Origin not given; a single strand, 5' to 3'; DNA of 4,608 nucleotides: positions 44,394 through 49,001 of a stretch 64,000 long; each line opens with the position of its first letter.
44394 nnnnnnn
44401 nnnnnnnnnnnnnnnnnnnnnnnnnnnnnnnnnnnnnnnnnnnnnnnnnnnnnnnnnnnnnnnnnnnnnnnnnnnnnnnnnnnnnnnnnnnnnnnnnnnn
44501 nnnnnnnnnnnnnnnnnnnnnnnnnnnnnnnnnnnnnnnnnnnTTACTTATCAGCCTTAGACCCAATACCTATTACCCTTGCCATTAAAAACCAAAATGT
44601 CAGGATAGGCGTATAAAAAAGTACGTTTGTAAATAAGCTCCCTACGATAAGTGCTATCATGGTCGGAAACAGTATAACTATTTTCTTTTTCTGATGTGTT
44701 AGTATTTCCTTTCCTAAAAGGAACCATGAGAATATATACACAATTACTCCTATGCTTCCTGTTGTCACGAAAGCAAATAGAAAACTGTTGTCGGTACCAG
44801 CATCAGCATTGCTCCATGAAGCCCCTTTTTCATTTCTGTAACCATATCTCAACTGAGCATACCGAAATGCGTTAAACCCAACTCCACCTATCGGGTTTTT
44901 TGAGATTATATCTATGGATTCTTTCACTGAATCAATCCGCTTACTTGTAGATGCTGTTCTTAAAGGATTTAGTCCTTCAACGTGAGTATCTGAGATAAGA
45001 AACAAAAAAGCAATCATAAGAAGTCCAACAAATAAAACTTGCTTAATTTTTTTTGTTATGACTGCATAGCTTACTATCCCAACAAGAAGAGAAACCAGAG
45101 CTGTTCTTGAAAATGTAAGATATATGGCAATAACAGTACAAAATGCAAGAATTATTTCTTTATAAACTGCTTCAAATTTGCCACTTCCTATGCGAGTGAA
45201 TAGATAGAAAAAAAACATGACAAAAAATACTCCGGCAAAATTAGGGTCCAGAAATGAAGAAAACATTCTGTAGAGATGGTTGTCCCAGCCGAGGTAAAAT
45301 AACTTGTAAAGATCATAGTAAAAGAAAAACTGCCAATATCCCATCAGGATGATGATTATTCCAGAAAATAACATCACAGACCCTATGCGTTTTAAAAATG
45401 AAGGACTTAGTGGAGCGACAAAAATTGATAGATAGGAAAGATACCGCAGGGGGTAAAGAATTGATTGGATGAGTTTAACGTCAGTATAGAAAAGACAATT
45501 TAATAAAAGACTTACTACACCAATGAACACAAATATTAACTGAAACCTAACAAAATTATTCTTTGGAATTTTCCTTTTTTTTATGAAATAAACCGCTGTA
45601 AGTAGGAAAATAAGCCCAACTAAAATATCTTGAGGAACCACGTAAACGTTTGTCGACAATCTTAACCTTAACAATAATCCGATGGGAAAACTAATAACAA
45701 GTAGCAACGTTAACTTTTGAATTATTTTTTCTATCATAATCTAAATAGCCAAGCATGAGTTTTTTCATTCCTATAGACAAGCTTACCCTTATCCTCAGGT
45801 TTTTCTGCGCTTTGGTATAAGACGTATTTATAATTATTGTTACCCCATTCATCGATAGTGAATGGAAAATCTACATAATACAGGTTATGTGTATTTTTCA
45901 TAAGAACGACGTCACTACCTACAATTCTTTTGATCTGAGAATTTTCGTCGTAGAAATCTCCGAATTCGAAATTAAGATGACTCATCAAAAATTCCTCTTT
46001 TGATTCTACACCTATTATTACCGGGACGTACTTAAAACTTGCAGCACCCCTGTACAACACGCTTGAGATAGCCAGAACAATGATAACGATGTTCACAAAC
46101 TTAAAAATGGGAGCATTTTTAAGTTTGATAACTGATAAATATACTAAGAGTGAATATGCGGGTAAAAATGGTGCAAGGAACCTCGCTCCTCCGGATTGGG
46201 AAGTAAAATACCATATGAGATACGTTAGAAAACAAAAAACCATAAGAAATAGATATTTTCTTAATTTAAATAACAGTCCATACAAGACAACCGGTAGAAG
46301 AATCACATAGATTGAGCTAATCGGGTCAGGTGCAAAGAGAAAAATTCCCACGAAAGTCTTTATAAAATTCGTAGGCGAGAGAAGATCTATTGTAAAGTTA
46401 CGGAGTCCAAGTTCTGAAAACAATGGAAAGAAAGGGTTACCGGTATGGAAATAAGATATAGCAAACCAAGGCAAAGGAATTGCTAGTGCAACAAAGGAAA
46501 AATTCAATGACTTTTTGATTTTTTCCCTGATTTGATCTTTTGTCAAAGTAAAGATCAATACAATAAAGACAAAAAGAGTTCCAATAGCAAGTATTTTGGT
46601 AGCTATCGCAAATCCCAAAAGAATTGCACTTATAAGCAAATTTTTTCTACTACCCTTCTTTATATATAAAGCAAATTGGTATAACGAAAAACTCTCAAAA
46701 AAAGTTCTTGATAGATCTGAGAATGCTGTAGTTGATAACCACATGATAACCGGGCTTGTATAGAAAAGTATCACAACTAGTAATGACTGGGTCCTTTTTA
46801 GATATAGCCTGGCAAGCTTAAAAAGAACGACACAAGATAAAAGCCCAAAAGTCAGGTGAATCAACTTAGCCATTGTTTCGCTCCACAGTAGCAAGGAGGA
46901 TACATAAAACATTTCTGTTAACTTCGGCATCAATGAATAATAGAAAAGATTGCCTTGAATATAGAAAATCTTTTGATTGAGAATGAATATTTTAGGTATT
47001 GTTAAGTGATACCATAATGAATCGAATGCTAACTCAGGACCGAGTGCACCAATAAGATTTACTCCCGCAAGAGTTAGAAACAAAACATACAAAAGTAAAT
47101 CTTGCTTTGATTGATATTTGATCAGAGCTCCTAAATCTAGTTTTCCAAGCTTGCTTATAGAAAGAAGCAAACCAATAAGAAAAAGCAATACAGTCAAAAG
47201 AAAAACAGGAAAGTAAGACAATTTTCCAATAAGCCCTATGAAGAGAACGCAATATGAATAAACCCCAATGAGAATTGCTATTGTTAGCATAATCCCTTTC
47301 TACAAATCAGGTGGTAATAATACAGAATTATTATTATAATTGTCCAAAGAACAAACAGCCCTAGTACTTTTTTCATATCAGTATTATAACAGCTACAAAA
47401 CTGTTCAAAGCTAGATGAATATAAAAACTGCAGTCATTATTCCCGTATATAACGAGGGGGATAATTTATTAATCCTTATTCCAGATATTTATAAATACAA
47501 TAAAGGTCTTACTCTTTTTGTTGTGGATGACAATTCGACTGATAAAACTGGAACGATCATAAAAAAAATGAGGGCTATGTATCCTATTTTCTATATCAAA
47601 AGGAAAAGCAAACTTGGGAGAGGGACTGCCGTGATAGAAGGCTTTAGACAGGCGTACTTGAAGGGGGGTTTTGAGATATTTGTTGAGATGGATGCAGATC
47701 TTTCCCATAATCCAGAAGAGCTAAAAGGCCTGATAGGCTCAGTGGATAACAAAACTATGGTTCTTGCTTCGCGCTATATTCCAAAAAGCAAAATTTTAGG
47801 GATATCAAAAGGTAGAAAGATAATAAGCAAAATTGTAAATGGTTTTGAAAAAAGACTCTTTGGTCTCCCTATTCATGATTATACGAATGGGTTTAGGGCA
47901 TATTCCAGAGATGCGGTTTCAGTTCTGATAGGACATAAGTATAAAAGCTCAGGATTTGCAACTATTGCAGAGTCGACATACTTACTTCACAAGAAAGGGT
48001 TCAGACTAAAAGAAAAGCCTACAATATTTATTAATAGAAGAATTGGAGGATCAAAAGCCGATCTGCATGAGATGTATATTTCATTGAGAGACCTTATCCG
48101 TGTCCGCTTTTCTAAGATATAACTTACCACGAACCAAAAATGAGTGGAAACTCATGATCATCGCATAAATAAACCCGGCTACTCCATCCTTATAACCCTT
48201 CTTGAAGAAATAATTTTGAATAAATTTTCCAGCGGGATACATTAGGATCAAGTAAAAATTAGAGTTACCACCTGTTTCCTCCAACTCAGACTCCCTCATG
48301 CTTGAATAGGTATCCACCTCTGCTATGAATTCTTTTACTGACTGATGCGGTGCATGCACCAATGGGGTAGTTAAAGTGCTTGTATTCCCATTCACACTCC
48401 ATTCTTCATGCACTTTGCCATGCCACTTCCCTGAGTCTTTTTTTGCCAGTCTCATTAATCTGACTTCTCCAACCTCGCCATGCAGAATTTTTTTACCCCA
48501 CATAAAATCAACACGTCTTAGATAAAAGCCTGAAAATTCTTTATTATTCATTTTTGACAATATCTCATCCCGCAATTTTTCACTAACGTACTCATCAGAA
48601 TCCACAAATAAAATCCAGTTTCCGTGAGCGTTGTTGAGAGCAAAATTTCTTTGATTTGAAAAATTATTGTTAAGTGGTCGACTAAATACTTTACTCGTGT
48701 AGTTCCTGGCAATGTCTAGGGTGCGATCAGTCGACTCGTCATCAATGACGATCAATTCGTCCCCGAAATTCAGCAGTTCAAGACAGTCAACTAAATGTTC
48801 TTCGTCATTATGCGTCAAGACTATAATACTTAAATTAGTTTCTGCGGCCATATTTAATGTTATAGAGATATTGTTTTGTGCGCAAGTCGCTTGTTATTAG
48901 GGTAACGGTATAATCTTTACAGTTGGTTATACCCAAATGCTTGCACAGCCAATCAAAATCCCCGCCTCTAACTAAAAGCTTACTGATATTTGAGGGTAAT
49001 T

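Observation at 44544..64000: A ~20-kb glycosylation island with ~5 GT-C polytopic transferases and five Dpm1-like polyprenyl-phosphate sugar synthases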

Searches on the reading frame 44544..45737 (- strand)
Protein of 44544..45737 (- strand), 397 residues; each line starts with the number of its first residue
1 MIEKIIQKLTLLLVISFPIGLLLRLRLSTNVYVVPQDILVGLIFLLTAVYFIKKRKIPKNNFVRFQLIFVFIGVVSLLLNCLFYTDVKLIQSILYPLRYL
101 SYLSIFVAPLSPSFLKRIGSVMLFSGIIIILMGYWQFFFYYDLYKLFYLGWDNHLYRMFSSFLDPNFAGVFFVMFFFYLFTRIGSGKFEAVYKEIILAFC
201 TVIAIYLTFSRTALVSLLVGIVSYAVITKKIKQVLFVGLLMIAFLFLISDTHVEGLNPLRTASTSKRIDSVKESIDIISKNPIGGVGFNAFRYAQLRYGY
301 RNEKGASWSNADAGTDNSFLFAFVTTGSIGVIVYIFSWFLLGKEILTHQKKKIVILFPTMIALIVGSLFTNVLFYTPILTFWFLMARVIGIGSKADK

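Call 3: search_protein_families(library=pfam, proteins=[window:44544-45737:-], max_evalue=0.01)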
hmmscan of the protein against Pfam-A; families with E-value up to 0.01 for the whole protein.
window:44544-45737:- (397 aa): 1 family
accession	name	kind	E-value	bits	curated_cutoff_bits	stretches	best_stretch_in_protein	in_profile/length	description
PF04932.20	Wzy_C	-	4.3e-18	66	31.7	1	197-335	2-149/149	O-Antigen ligase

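Call 9: search_protein_families(library=ncbifam, proteins=[window:44544-45737:-], max_evalue=0.01)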
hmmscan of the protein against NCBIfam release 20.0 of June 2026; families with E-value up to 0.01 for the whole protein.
window:44544-45737:- (397 aa): 0 families

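Call 58: search_protein_families(library=pfam, proteins=[window:44544-45737:-], max_evalue=10)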
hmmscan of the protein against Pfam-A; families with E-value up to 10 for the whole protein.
window:44544-45737:- (397 aa): 2 families
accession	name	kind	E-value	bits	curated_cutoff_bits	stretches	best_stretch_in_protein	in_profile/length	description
PF04932.20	Wzy_C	-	4.3e-18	66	31.7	1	197-335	2-149/149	O-Antigen ligase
PF06024.17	Orf78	-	4.1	8.2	29.4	1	299-344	44-89/101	Orf78 (ac78)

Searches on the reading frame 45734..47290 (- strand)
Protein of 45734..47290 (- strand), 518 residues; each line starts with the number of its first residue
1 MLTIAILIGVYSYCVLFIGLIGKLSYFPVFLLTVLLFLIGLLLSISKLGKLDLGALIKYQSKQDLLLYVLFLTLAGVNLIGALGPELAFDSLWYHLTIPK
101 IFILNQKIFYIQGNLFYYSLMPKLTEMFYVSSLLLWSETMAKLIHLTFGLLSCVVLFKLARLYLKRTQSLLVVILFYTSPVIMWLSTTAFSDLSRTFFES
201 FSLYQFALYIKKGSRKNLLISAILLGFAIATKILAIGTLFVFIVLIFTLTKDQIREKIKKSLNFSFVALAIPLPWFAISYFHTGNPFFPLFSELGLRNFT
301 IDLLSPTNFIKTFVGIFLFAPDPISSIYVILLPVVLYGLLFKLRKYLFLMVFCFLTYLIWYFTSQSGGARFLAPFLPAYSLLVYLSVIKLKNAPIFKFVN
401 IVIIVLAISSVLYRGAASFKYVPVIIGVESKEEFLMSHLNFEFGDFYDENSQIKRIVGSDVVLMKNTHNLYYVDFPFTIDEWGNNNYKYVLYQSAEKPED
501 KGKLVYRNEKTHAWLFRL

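Call 3: search_protein_families(library=pfam, proteins=[window:45734-47290:-], max_evalue=0.01)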
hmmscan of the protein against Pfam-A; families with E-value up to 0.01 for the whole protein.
window:45734-47290:- (518 aa): 1 family
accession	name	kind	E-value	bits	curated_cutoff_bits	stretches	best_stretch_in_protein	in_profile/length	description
PF13231.12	PMT_2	-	4.6e-10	40.4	26.1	1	137-274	20-156/160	Dolichyl-phosphate-mannose-protein mannosyltransferase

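Call 9: search_protein_families(library=ncbifam, proteins=[window:45734-47290:-], max_evalue=0.01)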
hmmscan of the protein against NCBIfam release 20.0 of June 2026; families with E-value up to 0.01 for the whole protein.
window:45734-47290:- (518 aa): 0 families

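Call 11: find_encoding_contigs(protein=window:45734-47290:-, flank=10000, max_places=4)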
Protein window:45734-47290:- (518 aa): 1 contig read that carries it; 1 place shown.
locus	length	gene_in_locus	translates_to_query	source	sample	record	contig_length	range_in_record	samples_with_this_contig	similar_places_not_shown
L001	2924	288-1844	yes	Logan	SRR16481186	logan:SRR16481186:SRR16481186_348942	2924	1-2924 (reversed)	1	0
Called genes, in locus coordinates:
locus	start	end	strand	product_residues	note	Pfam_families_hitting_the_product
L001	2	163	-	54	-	?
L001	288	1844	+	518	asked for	PF13231:PMT_2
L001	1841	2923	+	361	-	?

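Call 42: search_solved_structures(query=window:45734-47290:-, max_evalue=1)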
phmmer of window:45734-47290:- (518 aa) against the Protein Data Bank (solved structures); distinct sequences matched with E-value up to 1: 1.
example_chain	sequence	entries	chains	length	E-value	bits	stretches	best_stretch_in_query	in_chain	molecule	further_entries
3grd_A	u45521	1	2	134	0.43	12.9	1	411-475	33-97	uncharacterized NTF2-superfamily protein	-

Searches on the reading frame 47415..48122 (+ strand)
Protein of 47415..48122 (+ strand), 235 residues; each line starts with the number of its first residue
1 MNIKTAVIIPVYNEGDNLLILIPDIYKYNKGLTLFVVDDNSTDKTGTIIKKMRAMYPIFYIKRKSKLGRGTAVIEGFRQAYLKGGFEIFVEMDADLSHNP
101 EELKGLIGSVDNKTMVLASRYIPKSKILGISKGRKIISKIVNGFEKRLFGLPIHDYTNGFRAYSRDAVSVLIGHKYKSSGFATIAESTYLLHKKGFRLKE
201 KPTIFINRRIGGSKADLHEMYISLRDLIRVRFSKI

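Call 3: search_protein_families(library=pfam, proteins=[window:47415-48122:+], max_evalue=0.01)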
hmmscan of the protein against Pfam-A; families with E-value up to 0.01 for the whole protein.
window:47415-48122:+ (235 aa): 1 family
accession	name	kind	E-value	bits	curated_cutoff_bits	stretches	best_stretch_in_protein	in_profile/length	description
PF00535.33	Glycos_transf_2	-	2.9e-24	86.3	23.3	1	7-169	2-165/168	Glycosyl transferase family 2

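Call 9: search_protein_families(library=ncbifam, proteins=[window:47415-48122:+], max_evalue=0.01)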
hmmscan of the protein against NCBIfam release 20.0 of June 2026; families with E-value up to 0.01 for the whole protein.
window:47415-48122:+ (235 aa): 12 families
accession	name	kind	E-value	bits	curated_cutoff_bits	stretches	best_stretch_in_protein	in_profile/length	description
NF007986.1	PRK10714.1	equivalog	2.8e-15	56.1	529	1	4-228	7-223/316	undecaprenyl-phosphate 4-deoxy-4-formamido-L-arabinose transferase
NF058614.1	PPMAGASynPpgS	equivalog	1.4e-14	54.1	370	1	6-204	3-195/226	polyprenyl-phospho-N-acetylgalactosaminyl synthase PpgS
TIGR04182.1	glyco_TIGR04182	equivalog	1.8e-12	47.2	325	1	6-219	3-203/293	S-layer glycoprotein N-glycosyltransferase AglJ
NF047588.1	GlcsyltransPgfSStrep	equivalog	4.4e-09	36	500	1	4-173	2-169/308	glycosyltransferase PgfS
TIGR03469.1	HpnB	hypoth_equivalog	1.2e-07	31.1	379.25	1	6-120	47-170/386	hopene-associated glycosyltransferase HpnB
TIGR04283.1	glyco_like_mftF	equivalog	2.1e-07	30.8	182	1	6-96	2-85/221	TIGR04283 family arsenosugar biosynthesis glycosyltransferase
TIGR03937.1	PgaC_IcaA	equivalog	2.4e-07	30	422.3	1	5-99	47-139/407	poly-beta-1,6-N-acetyl-D-glucosamine synthase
NF007482.0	PRK10073.1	equivalog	1.4e-06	27.5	423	1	4-96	7-98/334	glycosyltransferase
TIGR03965.1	mycofact_glyco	equivalog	2.2e-06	26.8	280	1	5-119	76-188/467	mycofactocin biosynthesis glycosyltransferase MftF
NF041391.1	DPhHxTase_Halo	equivalog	3.2e-06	26.3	375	1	11-216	3-193/213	dolichyl-phosphate hexose transferase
NF045692.1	OglycostaseCruG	equivalog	0.00089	18.3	600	1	5-114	43-156/386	2'-O-glycosyltransferase CruG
TIGR03111.1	glyc2_xrt_Gpos1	hypoth_equivalog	0.0018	17.1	363.95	1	6-119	52-165/439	TIGR03111 family XrtG-associated glycosyltransferase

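Call 84: search_solved_structures(query=window:47415-48122:+, max_evalue=0.001)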
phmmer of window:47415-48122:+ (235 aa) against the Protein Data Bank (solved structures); distinct sequences matched with E-value up to 0.001: 6.
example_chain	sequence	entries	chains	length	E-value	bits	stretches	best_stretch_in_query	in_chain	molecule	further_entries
5mlz_A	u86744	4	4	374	1.4e-20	77.1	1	2-229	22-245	Dolichol monophosphate mannose synthase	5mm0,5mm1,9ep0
9bhc_C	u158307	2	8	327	4.2e-11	46.2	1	4-220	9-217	Undecaprenyl-phosphate 4-deoxy-4-formamido-L-arabinose transferase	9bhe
8vxh_A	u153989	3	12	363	5.6e-11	45.8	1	4-220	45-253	Undecaprenyl-phosphate 4-deoxy-4-formamido-L-arabinose transferase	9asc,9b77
9hwj_A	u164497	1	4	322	2e-10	43.9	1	4-217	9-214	Undecaprenyl-phosphate 4-deoxy-4-formamido-L-arabinose transferase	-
2z87_A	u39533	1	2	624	0.00055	22.9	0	6-127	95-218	Chondroitin synthase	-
2z86_A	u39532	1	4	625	0.00055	22.9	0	6-127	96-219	Chondroitin synthase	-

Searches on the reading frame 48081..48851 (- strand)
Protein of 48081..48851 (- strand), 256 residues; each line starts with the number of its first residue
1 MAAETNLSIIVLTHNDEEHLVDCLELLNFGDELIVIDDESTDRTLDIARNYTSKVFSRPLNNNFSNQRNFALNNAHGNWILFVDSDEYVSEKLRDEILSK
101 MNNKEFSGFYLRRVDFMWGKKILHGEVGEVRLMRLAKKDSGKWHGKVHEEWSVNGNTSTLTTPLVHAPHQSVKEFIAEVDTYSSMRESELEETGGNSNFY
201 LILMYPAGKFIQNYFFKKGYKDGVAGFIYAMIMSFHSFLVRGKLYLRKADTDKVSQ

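Call 3: search_protein_families(library=pfam, proteins=[window:48081-48851:-], max_evalue=0.01)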
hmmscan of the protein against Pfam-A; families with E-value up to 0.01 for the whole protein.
window:48081-48851:- (256 aa): 3 families
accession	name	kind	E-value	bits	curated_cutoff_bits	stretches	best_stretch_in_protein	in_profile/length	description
PF00535.33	Glycos_transf_2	-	2.8e-21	76.6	23.3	1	8-121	1-123/168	Glycosyl transferase family 2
PF13704.12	Glyco_tranf_2_4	-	6e-06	27.1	27.5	1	28-90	18-85/98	Glycosyl transferase family 2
PF10111.15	Glyco_tranf_2_2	-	3.6e-05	23.8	27.3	1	31-100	30-105/276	Glycosyltransferase like family 2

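Call 9: search_protein_families(library=ncbifam, proteins=[window:48081-48851:-], max_evalue=0.01)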
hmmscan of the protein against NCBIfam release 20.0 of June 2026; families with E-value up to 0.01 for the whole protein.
window:48081-48851:- (256 aa): 13 families
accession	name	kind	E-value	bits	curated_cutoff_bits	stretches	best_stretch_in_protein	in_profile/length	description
TIGR04283.1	glyco_like_mftF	equivalog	3.7e-13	49.6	182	1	7-110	1-107/221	TIGR04283 family arsenosugar biosynthesis glycosyltransferase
TIGR04195.1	S_glycosyl_SunS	equivalog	1.9e-12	46.8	350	1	9-158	61-208/421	SunS family peptide S-glycosyltransferase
NF007482.0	PRK10073.1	equivalog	8.4e-12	44.7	423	1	2-99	3-108/334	glycosyltransferase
NF047683.1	TeichurnBiosyTuaG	equivalog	2e-07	30.9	400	1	6-106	7-116/252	teichuronic acid biosynthesis protein TuaG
NF038302.1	EPS_HpsE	equivalog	2.1e-06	27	300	1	6-92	2-102/307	hormogonium polysaccharide biosynthesis glycosyltransferase HpsE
NF050050.1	ProtGlycPglI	equivalog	1.4e-05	24.6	500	1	6-103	3-110/306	GalNAc(5)-diNAcBac-PP-undecaprenol beta-1,3-glucosyltransferase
NF053739.1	GlytfEpsEBac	equivalog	5.9e-05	22.2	450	1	8-90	4-97/265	glycosyltransferase EpsE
TIGR03965.1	mycofact_glyco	equivalog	9.9e-05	21.4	280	1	6-99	75-177/467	mycofactocin biosynthesis glycosyltransferase MftF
NF041875.1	EPS_EpsD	equivalog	0.0004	19.9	370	1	7-93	1-96/325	exopolysaccharide biosynthesis glycosyltransferase EpsD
NF010496.0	PRK13915.1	equivalog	0.00043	19.5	262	1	28-86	61-126/307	glucosyl-3-phosphoglycerate synthase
NF050819.1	PolSacchBiosHfsG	equivalog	0.00058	19.1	500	1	2-88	9-103/302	polysaccharide biosynthesis protein HfsG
TIGR04182.1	glyco_TIGR04182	equivalog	0.0039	16.6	325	1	8-98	3-94/293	S-layer glycoprotein N-glycosyltransferase AglJ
TIGR03937.1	PgaC_IcaA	equivalog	0.0075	15.3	422.3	0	5-103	45-152/407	poly-beta-1,6-N-acetyl-D-glucosamine synthase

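Call 87: search_solved_structures(query=window:48081-48851:-, max_evalue=0.001)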
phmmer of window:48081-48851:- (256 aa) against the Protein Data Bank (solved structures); distinct sequences matched with E-value up to 0.001: 15.
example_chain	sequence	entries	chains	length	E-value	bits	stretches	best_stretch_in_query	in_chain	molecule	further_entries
22ao_A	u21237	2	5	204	8e-18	68.1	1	7-151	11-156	GmaR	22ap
5tze_C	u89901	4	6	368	3.2e-10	43.2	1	7-95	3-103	Glycosyl transferase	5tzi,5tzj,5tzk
5tz8_A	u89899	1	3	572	6.9e-10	42.1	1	7-95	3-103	Glycosyl transferase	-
7msp_A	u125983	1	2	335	8.5e-09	38.6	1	10-156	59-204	SPbeta prophage-derived glycosyltransferase SunS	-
7msn_A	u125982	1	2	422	1.2e-08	38.1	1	10-156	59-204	SPbeta prophage-derived glycosyltransferase SunS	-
7msk_A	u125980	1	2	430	3e-08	36.8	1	8-93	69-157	Glyco_trans_2-like domain-containing protein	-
5hea_A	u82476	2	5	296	9.8e-06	28.5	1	7-95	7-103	Putative glycosyltransferase (GalT1)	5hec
6p61_A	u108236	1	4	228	1.6e-05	27.8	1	6-92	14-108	Glycosyltransferase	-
3bcv_A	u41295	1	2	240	0.00011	25.1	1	6-92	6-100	Putative glycosyltransferase protein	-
8vh7_A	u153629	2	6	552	0.0002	24.2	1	6-91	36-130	Heparosan synthase B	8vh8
8viw_A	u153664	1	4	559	0.0002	24.2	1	6-91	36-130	Heparosan synthase B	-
6h1j_A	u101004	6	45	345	0.00037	23.4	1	29-104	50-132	Probable ss-1,3-N-acetylglucosaminyltransferase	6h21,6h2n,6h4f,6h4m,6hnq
3l7m_A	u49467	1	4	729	0.00094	22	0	6-104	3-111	Teichoic acid biosynthesis protein F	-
3l7i_A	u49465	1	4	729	0.00095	22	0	6-104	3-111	Teichoic acid biosynthesis protein F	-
3l7j_A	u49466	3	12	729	0.00095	22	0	6-104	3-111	Teichoic acid biosynthesis protein F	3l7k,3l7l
